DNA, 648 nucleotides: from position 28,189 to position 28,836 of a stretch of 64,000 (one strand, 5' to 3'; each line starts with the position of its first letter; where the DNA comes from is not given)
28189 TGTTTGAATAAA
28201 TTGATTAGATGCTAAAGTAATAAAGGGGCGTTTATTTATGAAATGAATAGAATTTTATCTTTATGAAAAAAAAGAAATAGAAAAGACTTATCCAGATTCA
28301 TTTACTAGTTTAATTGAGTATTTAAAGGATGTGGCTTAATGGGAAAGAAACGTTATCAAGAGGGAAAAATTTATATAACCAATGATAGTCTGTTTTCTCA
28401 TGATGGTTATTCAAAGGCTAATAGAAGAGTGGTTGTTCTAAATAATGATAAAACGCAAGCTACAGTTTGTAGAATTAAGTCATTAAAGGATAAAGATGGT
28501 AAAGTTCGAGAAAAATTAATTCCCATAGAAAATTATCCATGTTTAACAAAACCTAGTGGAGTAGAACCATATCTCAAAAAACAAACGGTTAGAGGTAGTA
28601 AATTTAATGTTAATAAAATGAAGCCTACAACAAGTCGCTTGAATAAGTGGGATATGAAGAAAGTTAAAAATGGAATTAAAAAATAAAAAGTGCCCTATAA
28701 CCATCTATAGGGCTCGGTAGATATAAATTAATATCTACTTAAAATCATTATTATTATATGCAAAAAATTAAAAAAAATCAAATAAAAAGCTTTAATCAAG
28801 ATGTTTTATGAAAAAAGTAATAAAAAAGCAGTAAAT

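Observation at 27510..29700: tRNA-Thr islet: two solitary MazF/PemK-like toxin homologs flanking the tRNA, embedded in decayed non-coding DNA with ~110-bp direct repeats and hairpins; no antitoxin genes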

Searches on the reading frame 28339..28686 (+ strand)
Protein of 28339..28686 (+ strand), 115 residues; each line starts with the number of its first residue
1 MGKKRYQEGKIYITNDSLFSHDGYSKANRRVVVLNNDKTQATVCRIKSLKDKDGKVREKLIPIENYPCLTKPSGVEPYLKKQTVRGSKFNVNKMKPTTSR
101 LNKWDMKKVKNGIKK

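Call 4: search_protein_families(library=pfam, proteins=[window:28339-28686:+], max_evalue=1)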
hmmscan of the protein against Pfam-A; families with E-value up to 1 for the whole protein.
window:28339-28686:+ (115 aa): 0 families

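Call 5: search_protein_families(library=ncbifam, proteins=[window:28339-28686:+], max_evalue=1)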
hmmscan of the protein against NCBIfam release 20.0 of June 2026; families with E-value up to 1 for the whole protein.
window:28339-28686:+ (115 aa): 0 families

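Call 10: search_protein_families(library=phrogs, proteins=[window:28339-28686:+], max_evalue=1)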
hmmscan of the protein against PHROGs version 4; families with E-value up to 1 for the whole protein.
window:28339-28686:+ (115 aa): 0 families

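Call 11: search_protein_families(library=padloc, proteins=[window:28339-28686:+], max_evalue=1)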
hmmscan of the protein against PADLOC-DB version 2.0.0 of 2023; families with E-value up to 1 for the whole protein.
window:28339-28686:+ (115 aa): 0 families

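Call 12: search_solved_structures(query=window:28339-28686:+, max_evalue=10)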
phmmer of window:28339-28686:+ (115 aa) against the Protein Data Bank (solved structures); distinct sequences matched with E-value up to 10: 6.
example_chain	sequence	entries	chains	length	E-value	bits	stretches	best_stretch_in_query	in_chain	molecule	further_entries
6ft5_A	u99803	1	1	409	0.001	22.8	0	42-60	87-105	alphaRep A3_A3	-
6fsq_A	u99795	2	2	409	0.0042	20.8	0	18-57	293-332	alphaRep A3_bGFPD | A3_bGFPD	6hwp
3ltj_A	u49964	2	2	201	0.23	15.2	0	42-60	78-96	AlphaRep-4 | bA3-2: binder of A3 protein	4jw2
3ltm_A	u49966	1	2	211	0.27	14.9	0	42-60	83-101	Alpha-Rep4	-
6veh_A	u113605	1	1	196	0.29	14.9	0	41-59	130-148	HEAT repeat domain-containing protein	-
8aw4_A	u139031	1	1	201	0.93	13.2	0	41-59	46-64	ALPHAREP bB-E3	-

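Call 15: find_homologous_proteins(query=window:28339-28686:+, max_evalue=0.01)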
Query window:28339-28686:+ (115 aa): 31 proteins with E <= 0.01 among 35 candidates.
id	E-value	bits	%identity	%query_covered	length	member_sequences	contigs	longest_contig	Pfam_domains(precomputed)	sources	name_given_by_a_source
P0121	3.6e-68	245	98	100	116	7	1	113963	-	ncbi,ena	-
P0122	7.9e-51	189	78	99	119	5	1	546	-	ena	-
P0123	4.6e-49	183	72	99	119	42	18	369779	-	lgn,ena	-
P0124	4.9e-44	167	72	100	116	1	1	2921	-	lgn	-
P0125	7.9e-43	163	68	90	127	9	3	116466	-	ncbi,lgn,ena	-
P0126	8.4e-42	160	69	98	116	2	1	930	-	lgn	-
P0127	1.7e-39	152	64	100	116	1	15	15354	-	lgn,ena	-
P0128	3.3e-39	152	63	100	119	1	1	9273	-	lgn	-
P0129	1.9e-36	143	61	98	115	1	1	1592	-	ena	-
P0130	2.0e-36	143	60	97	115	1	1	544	-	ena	-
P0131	5.0e-36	141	62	93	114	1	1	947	-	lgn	-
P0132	7.6e-33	131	59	93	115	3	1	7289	-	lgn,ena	-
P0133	7.8e-33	131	58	98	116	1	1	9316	-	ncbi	-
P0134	1.1e-32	131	56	95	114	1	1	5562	-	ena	-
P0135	1.6e-32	130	60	93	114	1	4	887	-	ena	-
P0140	1.3e-28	117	57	93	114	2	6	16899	-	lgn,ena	-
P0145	2.3e-23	101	50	93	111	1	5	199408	-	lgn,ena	-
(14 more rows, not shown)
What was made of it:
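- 28339..28686 (+): Intact gene for a 115-aa basic protein with a MazF/Kid fold and no detectable sequence similarity to MazF. This is the protein gene of cassette 2. 31 homologues found by word-indexed search (call 15).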

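Call 17: find_encoding_contigs(protein=P0121, flank=6000, max_places=3)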
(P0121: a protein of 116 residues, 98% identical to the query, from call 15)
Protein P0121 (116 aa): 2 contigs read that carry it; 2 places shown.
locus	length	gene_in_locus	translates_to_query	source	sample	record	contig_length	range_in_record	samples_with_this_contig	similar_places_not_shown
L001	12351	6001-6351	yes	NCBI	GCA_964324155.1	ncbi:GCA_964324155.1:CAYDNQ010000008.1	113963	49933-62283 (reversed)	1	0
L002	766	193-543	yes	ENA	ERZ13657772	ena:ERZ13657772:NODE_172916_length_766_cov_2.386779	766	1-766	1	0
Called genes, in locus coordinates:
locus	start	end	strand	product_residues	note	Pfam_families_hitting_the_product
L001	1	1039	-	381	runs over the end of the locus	PF00438:S-AdoMet_synt_N, PF02772:S-AdoMet_synt_M, PF02773:S-AdoMet_synt_C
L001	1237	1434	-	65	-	-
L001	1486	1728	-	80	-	PF12637:TSCPD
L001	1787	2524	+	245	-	PF01522:Polysacc_deac_1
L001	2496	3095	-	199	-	-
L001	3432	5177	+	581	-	PF17963:Big_9 (faint), PF16403:Bact_surface_Ig-like (weak), PF18981:InlK_D3 (faint)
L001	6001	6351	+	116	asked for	-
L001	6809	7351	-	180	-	PF02452:PemK_toxin (weak)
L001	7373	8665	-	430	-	PF00919:UPF0004, PF04055:Radical_SAM, PF18693:TRAM_2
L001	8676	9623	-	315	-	PF01368:DHH, PF02272:DHHA1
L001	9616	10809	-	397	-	PF00871:Acetate_kinase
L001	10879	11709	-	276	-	PF02518:HATPase_c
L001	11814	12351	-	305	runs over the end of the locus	PF04227:Indigoidine_A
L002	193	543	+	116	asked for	-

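Call 18: find_encoding_contigs(protein=P0123, flank=6000, max_places=4)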
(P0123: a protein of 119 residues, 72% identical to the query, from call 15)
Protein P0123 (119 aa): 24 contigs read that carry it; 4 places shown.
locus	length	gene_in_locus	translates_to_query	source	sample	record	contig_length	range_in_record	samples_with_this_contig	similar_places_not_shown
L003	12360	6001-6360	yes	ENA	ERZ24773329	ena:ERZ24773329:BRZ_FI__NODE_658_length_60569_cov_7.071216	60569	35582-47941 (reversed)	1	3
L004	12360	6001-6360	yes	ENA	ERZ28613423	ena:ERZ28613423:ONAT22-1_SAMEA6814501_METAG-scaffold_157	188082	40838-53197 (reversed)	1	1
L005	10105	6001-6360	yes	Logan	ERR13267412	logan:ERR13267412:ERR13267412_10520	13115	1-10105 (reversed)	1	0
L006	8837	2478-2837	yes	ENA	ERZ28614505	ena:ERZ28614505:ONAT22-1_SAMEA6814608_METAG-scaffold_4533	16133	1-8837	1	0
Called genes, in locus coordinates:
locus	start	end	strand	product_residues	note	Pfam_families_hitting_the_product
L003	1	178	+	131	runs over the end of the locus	PF01325:Fe_dep_repress, PF02742:Fe_dep_repr_C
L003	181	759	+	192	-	-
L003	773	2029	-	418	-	-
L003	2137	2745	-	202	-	PF17851:GH43_C2, PF07081:DUF1349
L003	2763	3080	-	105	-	-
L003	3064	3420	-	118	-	PF03992:ABM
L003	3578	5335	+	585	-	PF09479:Flg_new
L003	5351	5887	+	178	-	PF12773:DZR (weak), PF13240:Zn_Ribbon_1, PF13248:Zn_ribbon_3 (weak), PF03703:bPH_2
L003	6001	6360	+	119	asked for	-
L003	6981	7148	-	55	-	-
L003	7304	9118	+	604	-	PF00005:ABC_tran, PF02463:SMC_N (weak)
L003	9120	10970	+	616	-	PF00005:ABC_tran, PF13304:AAA_21 (faint)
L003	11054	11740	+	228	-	PF01554:MatE (weak)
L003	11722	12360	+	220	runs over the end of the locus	-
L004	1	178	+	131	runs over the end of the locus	PF01325:Fe_dep_repress, PF02742:Fe_dep_repr_C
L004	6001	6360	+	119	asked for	-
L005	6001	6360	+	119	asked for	-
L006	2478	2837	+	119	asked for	-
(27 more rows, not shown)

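Call 30: find_related_loci(query=A2, collection=genome_contigs, flank=4000)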
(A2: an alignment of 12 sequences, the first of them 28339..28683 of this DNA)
Query A2 (115 aa) in genome_contigs; peptide patterns used: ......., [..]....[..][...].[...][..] (x = any residue, [..] = any of these).
100 stretches matched a pattern; 10 encode a relative of the query (tblastn E <= 1e-3); 10 distinct loci.
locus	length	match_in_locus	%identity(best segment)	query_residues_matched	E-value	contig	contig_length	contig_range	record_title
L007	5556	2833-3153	56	3-109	2e-36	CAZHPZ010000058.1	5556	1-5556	MAG TPA_asm: uncultured Lachnospiraceae bacterium isolate SRP225648_co1_126 genome assembly, contig: NODE_37527_length_5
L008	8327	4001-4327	51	3-111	2e-34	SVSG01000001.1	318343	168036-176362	MAG: Oscillospiraceae bacterium isolate SIG663 NODE_232_length_318343_cov_2.923181, whole genome shotgun sequence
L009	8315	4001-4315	50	3-109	1e-26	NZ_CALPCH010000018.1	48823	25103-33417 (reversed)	Pumilibacter intestinalis strain CLA-AA-M10 NODE_18_length_48823_cov_12.955176, whole genome shotgun sequence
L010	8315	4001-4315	49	3-109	3e-26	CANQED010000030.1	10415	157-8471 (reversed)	MAG: uncultured Ruminiclostridium sp. isolate Lapin-002__bin51 genome assembly, contig: Lapin-002__NODE_8501_length_1041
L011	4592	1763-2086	48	1-109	4e-26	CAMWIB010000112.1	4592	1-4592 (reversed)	MAG TPA_asm: uncultured Clostridia bacterium isolate SRR14411283_bin.10_metawrap_v1.3_MAG genome assembly, contig: NODE.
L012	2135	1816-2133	49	3-110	4e-26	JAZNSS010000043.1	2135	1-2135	MAG: Christensenellaceae bacterium isolate T1900044807_TS20190273.MAGScoT_cleanbin_000012 SGB_2764_k141_634535, whole ge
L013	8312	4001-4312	47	3-109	3e-25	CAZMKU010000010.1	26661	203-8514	MAG TPA_asm: uncultured Clostridium sp. isolate SRP315200_co1_163 genome assembly, contig: NODE_2890_length_26661_cov_10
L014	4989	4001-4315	45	3-109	2e-22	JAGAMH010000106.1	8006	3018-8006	MAG: Clostridia bacterium isolate RGIG8572 Water_deer_Cecum-3__c528554, whole genome shotgun sequence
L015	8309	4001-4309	42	4-109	5e-22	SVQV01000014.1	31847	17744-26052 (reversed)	MAG: Oscillospiraceae bacterium isolate SIG626 NODE_7384_length_31847_cov_1.738241, whole genome shotgun sequence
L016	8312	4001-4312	50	3-109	7e-18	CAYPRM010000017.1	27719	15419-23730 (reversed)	MAG TPA_asm: uncultured Lachnospiraceae bacterium isolate SRP350583_co2_422 genome assembly, contig: NODE_2294_length_27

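Call 34: predict_structure(alignment_id=A1)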
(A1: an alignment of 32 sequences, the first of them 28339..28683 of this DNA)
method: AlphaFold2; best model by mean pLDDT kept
length: 115 residues; sequences in the alignment: 32
mean_pLDDT: 88.6   pTM: 0.79
mean pLDDT of the five models: 88.6, 87.7, 87.0, 85.3, 84.8
residues with pLDDT >= 90: 84; 70-90: 21; 50-70: 8; < 50: 2
segments of 3 or more residues with pLDDT < 50: none
pLDDT, mean of each block of 10 residues (from residue 1): 74 87 74 92 94 92 94 94 90 92 95 83
secondary structure, 60 per line:
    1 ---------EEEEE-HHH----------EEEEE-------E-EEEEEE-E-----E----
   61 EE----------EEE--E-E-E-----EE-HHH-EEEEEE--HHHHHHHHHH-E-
elements in order: E10-14 E29-33 E43-48 E73-75 E95-100 H103-112
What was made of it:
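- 28339..28686 (+): The AF2 model has pLDDT 88.6 (call 34).
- On PemK/MazF toxin family: 115-aa ORF: The AF2 model has pLDDT 88.6 and pTM 0.79 (call 34).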

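Call 37: search_protein_families(library=pfam, proteins=[L009:195-1136:+, L009:1149-1691:+, L009:1704-3758:+, L009:3761-3988:+, L009:4688-6958:+, L009:6942-7232:+, L009:7371-8051:-, L009:4477-4647:+], max_evalue=0.01)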
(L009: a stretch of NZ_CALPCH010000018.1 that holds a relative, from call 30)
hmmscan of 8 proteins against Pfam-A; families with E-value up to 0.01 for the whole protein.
L009:195-1136:+ (313 aa): 1 family
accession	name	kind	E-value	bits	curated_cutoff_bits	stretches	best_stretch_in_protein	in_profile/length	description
PF09479.16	Flg_new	-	5.2e-21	75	27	2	137-197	1-65/65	Listeria-Bacteroides repeat domain (List_Bact_rpt)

L009:1149-1691:+ (180 aa): 0 families

L009:1704-3758:+ (684 aa): 0 families

L009:3761-3988:+ (75 aa): 0 families

L009:4688-6958:+ (756 aa): 0 families

L009:6942-7232:+ (96 aa): 0 families

L009:7371-8051:- (226 aa): 0 families

L009:4477-4647:+ (56 aa): 0 families

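Call 38: search_protein_families(library=phrogs, proteins=[L009:195-1136:+, L009:1149-1691:+, L009:1704-3758:+, L009:3761-3988:+, L009:4688-6958:+, L009:6942-7232:+, L009:7371-8051:-, L009:3992-4348:+], max_evalue=0.01)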
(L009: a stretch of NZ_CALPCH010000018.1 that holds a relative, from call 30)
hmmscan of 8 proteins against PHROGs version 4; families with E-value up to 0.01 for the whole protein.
L009:195-1136:+ (313 aa): 0 families

L009:1149-1691:+ (180 aa): 0 families

L009:1704-3758:+ (684 aa): 1 family
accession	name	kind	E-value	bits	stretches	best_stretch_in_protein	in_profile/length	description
phrog_6749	-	unknown function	0.0018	18.9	1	393-471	108-183/238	-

L009:3761-3988:+ (75 aa): 0 families

L009:4688-6958:+ (756 aa): 0 families

L009:6942-7232:+ (96 aa): 0 families

L009:7371-8051:- (226 aa): 1 family
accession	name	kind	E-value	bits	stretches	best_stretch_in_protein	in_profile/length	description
phrog_9019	-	DNA, RNA and nucleotide metabolism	4.6e-06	27.7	1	115-200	56-140/160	Holliday junction resolvase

L009:3992-4348:+ (118 aa): 0 families

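Call 40: fold_search(model_id=the predicted structure, library=pdb)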
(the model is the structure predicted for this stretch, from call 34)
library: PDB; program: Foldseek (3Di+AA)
matches with E <= 10: 239; with E <= 0.001: 0
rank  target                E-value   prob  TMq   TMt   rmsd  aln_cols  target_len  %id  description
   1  9g7k_E                7.8e-03  1.00  0.66  0.65   3.7       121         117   17  Staphylococcus aureus MazF in complex with Nanobody 12 (released 2024-07-31)
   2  7ewi_C                1.4e-02  1.00  0.56  0.58   4.6       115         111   13  Toxin protein from Staphylococcus aureus (released 2022-02-16)
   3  4mzt_A                1.6e-02  1.00  0.66  0.66   3.4       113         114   17  MazF from S. aureus crystal form II, C2221, 2.3 A (released 2014-05-21)
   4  4mdx_A                1.8e-02  1.00  0.64  0.64   3.3       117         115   17  Crystal structure of Bacillus subtilis MazF in complex with RNA (released 2013-10-23)
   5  9g7k_A                1.8e-02  1.00  0.64  0.62   4.6       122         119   19  Staphylococcus aureus MazF in complex with Nanobody 12 (released 2024-07-31)
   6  6l29_A                1.8e-02  1.00  0.59  0.57   4.5       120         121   16  The structure of the MazF-mt1 mutant (released 2020-08-05)
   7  7d2m_B                2.3e-02  1.00  0.60  0.62   5.1       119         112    9  Crystal structure of MazF (Form-II) from Deinococcus radiodurans (released 2021-02-10)
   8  7ewj_B                2.4e-02  1.00  0.53  0.54   4.8       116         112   17  Toxin-antitoxin complex from Staphylococcus aureus (released 2022-02-16)
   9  1m1f_B                3.0e-02  1.00  0.61  0.66   4.2       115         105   10  Kid toxin protein from E.coli plasmid R1 (released 2002-11-20)
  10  4hke_A                3.7e-02  1.00  0.55  0.53   5.0       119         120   15  Crystal Structure of MoxT of Bacillus anthracis (released 2013-11-13)
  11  7ewi_A                3.7e-02  1.00  0.58  0.58   4.6       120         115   12  Toxin protein from Staphylococcus aureus (released 2022-02-16)
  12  1ne8                  4.0e-02  1.00  0.65  0.64   3.4       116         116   16  YDCE protein from Bacillus subtilis (released 2003-01-14)
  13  7d28_A                4.2e-02  1.00  0.61  0.63   4.2       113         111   10  Crystal structure of MazF (Form-I) from Deinococcus radiodurans (released 2021-02-10)
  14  7ewj_E                4.4e-02  0.99  0.53  0.53   5.5       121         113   18  Toxin-antitoxin complex from Staphylococcus aureus (released 2022-02-16)
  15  7d2p_A                1.4e-01  0.99  0.60  0.62   4.3       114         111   11  Crystal structure of MazE-MazF (Form-II) from Deinococcus radiodurans (released 2021-02-10)
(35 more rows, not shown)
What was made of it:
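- On PemK/MazF toxin family: 115-aa ORF: The next hits have probability <0.25 (call 40).
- Closest known: Type II MazEF / PemIK. Same: The predicted fold of the 115-aa protein matches MazF, Kid and YdcE structures (call 40).
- Checked: It is borne out at the fold level (calls 34, 40).
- The MazF fold of the 115-aa protein is supported by AF2 and Foldseek (calls 34, 40).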

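Call 60: find_related_loci(query=A2, collection=viral_contigs, flank=8000)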
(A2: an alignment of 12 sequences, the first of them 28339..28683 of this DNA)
Query A2 (115 aa) in viral_contigs; peptide patterns used: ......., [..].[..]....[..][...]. (x = any residue, [..] = any of these).
16 stretches matched a pattern, but none encodes a relative of the query by tblastn (E <= 1e-3).
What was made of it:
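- On Filamentous-phage-like (Tubulavirales-type) element: IMG/VR has no relative of the 115-aa protein (call 60).
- IMG/VR holds no relative of the 115-aa protein (call 60).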

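Call 61: search_dna_similar(query=window:28339-28683:+, collection=plasmids, mode=protein, max_evalue=0.001)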
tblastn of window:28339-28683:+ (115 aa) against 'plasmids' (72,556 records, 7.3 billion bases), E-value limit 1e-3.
No match.

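Call 62: search_dna_similar(query=window:28339-28683:+, collection=phages, mode=protein, max_evalue=0.001)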
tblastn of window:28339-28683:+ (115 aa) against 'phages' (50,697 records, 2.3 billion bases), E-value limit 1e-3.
No match.
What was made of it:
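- Tried and rejected: It was not found in IMG/VR, PLSDB plasmids or GenBank phages (calls 60-62).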

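Call 63: search_dna_similar(query=L009:4688-6955:+, collection=phages, mode=protein, max_evalue=0.001)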
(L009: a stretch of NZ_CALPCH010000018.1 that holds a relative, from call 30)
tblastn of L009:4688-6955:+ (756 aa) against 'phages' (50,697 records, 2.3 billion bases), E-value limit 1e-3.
Records with a match: 1; places in all: 1; records where one place covers at least 80% of the query: 1.
Best place of each record, by identity: <60% 1.
By first word of the organism name: Bacteriophage 1.
By host as written in the record: - 1.
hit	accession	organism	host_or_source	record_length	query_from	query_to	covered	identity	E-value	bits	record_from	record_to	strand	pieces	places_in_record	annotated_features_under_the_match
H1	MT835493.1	Bacteriophage sp.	human fecal samples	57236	42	743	93%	46.6%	0e+0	642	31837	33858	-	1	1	record has no annotation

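Call 64: get_annotated_region(hit=H1, flank=12000)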
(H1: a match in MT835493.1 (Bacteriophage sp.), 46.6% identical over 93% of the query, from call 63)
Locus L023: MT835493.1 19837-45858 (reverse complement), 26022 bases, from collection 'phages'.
description: UNVERIFIED: Bacteriophage sp. clone scaffold_36 genomic sequence.
organism: Bacteriophage sp. (NCBI taxid 38018)
taxonomy: Viruses
host: -; source: human fecal samples; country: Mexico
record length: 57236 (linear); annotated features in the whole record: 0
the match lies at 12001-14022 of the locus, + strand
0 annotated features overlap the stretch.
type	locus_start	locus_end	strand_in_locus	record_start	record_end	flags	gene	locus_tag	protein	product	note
